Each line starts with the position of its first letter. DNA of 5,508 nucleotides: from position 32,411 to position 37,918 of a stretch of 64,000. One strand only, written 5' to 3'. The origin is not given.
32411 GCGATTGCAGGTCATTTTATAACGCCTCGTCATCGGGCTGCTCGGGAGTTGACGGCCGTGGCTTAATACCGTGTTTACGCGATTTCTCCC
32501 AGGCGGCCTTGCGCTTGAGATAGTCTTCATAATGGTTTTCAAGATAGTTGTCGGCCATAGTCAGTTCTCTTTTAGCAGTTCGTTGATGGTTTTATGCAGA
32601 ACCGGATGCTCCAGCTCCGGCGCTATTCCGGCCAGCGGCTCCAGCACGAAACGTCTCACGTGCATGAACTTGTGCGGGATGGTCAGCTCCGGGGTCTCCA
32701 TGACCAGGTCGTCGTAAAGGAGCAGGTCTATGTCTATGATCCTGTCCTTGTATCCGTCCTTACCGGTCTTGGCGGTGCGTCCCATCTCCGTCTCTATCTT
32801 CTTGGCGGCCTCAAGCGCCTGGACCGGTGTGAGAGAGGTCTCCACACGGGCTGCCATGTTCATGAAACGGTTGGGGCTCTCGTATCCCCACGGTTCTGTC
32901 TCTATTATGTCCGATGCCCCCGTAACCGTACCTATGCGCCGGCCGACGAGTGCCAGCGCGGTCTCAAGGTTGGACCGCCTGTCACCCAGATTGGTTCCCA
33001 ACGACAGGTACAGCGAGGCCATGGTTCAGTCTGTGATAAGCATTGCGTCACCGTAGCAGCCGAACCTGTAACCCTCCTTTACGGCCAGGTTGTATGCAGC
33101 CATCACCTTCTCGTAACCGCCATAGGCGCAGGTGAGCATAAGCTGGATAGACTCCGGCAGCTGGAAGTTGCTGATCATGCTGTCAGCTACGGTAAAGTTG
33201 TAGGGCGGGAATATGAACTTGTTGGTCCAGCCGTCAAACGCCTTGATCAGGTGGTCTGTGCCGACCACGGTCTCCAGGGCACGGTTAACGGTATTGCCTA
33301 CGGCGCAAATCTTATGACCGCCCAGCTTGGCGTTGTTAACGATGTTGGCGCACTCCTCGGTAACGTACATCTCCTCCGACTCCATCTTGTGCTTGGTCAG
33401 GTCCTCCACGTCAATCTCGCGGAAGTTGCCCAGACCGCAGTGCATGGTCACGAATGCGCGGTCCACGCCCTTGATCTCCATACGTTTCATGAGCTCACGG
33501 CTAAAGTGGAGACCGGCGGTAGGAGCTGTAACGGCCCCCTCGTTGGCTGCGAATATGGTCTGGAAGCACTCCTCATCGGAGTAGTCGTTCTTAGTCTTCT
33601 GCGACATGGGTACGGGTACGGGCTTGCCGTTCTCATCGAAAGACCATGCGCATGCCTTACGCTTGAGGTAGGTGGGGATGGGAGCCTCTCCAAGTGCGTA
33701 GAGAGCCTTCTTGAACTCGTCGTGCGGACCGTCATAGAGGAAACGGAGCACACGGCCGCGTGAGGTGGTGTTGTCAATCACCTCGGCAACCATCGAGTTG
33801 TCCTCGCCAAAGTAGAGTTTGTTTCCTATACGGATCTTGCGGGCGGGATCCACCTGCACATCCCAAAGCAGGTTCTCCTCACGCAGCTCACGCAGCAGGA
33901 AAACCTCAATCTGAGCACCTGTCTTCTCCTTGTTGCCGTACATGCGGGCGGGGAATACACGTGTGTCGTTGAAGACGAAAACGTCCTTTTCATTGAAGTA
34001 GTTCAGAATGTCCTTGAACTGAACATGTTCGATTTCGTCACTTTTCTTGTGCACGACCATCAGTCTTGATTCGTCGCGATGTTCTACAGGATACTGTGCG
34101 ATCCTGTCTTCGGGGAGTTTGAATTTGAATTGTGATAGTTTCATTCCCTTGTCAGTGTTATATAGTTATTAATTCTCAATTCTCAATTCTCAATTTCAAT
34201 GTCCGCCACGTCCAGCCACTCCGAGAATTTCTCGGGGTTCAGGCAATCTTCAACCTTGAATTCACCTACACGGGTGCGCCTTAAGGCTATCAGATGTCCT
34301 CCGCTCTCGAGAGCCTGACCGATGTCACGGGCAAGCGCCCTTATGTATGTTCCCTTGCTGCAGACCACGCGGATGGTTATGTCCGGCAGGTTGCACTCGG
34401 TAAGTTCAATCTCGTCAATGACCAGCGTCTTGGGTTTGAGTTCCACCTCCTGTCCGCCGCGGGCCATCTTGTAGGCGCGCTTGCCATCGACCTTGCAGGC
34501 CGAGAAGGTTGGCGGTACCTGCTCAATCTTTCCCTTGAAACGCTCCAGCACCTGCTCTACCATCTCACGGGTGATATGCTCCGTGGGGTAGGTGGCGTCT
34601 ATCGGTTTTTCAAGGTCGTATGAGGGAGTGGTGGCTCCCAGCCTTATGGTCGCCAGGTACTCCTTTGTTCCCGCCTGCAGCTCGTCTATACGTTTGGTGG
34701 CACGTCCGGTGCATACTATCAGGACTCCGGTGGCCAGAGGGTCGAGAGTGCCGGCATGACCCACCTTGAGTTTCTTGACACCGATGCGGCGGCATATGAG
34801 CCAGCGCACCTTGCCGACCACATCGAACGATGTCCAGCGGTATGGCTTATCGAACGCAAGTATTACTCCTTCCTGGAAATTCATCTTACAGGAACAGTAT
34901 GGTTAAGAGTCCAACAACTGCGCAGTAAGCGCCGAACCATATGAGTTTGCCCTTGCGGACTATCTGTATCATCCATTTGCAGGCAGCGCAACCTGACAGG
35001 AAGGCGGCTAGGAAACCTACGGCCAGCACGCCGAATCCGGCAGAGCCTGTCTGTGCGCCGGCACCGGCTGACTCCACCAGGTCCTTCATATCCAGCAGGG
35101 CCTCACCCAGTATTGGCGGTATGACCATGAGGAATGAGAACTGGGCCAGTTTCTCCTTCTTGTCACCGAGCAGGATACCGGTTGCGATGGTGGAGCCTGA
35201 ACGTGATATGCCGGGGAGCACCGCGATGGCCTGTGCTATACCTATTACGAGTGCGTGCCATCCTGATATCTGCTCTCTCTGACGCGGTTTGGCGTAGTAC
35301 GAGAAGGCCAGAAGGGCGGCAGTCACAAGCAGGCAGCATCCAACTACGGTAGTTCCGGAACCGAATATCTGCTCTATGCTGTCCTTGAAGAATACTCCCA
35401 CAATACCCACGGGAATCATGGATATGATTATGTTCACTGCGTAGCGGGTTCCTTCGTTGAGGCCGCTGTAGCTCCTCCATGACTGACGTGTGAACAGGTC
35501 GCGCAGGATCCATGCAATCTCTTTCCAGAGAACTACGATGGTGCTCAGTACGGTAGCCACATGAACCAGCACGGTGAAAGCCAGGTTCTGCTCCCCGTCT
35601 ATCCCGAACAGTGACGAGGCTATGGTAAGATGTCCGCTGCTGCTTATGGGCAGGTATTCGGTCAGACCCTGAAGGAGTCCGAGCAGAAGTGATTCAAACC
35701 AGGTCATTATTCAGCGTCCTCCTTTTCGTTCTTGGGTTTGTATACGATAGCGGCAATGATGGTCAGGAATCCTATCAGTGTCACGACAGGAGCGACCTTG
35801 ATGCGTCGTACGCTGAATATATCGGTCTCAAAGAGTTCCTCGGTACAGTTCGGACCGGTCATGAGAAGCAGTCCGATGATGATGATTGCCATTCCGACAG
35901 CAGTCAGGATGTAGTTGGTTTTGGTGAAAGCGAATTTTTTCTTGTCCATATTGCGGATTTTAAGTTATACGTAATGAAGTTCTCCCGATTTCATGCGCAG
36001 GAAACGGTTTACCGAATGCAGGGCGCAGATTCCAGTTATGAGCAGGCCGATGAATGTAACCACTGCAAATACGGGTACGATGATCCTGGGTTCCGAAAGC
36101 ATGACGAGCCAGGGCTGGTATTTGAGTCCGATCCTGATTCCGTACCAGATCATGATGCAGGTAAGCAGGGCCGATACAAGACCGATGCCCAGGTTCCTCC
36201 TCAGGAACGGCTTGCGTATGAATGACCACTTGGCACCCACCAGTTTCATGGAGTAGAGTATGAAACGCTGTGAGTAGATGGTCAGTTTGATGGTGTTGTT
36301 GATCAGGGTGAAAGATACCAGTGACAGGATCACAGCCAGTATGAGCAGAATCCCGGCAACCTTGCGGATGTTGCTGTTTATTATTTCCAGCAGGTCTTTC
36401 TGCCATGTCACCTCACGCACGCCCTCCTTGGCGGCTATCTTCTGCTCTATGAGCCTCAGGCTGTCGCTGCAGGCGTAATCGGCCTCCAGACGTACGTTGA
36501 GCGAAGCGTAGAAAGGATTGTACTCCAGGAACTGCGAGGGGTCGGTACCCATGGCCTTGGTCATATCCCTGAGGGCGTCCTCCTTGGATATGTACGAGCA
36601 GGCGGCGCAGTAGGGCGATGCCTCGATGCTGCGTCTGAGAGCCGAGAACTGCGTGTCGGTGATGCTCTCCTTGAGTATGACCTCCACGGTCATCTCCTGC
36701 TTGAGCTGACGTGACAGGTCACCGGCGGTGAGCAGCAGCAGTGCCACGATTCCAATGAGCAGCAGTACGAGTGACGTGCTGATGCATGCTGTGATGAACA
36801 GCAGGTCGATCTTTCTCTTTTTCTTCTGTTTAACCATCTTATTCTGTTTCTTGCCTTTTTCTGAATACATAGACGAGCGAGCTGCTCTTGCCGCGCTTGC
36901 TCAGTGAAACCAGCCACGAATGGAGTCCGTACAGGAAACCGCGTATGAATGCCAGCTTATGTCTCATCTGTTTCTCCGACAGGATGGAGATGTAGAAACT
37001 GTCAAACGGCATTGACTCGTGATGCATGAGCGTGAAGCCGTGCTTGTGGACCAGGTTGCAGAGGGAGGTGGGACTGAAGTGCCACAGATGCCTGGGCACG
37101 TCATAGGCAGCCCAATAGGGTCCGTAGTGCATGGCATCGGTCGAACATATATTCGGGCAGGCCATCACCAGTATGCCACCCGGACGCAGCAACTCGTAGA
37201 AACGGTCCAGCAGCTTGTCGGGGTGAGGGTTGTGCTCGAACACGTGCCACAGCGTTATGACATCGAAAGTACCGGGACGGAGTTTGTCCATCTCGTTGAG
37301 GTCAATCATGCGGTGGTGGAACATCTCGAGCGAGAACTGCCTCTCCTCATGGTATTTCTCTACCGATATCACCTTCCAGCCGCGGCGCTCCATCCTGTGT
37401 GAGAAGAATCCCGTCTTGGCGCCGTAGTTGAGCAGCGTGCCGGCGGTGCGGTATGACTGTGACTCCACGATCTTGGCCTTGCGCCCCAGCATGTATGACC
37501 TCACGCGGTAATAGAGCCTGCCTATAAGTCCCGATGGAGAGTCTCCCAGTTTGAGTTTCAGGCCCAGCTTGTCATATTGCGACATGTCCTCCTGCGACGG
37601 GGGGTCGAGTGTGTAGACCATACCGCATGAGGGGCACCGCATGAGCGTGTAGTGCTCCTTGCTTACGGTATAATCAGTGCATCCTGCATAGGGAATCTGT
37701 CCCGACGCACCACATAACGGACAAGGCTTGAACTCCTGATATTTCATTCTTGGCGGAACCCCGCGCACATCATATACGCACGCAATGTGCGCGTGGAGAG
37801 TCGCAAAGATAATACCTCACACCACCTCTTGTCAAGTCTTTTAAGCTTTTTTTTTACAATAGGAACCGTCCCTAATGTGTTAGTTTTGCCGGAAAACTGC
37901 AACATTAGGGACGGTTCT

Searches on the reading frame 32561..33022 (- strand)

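Call 4: search_protein_families(library=pfam, proteins=[window:32561-33022:-])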
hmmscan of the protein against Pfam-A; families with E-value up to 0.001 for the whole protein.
window:32561-33022:- (153 aa): 1 family
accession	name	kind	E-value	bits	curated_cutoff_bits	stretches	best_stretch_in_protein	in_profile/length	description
PF01288.25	HPPK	-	1.2e-34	119.6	25.7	1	5-135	1-116/116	7,8-dihydro-6-hydroxymethylpterin-pyrophosphokinase (HPPK)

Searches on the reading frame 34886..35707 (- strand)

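Call 4: search_protein_families(library=pfam, proteins=[window:34886-35707:-])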
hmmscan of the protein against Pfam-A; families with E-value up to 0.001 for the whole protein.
window:34886-35707:- (273 aa): 1 family
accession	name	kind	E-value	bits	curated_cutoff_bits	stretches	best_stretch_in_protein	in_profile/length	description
PF02673.24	BacA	-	1.2e-74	251.8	33.4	1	7-268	2-257/257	Bacitracin resistance protein BacA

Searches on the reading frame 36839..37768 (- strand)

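Call 4: search_protein_families(library=pfam, proteins=[window:36839-37768:-])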
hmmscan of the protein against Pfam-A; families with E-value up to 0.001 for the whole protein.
window:36839-37768:- (309 aa): 5 families
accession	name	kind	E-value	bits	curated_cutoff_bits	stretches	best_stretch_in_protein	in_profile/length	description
PF13489.12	Methyltransf_23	-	3.1e-23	82.7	27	1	105-249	17-163/164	Methyltransferase domain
PF08241.18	Methyltransf_11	-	2.2e-09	38.3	21.2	1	113-202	1-95/95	Methyltransferase domain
PF08242.18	Methyltransf_12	-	5.2e-08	34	30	1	151-200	47-98/98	Methyltransferase domain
PF13847.12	Methyltransf_31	-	3.2e-05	24.1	27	1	149-206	55-113/145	Methyltransferase domain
PF13649.12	Methyltransf_25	-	5.4e-05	24.2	27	1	116-198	5-97/97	Methyltransferase domain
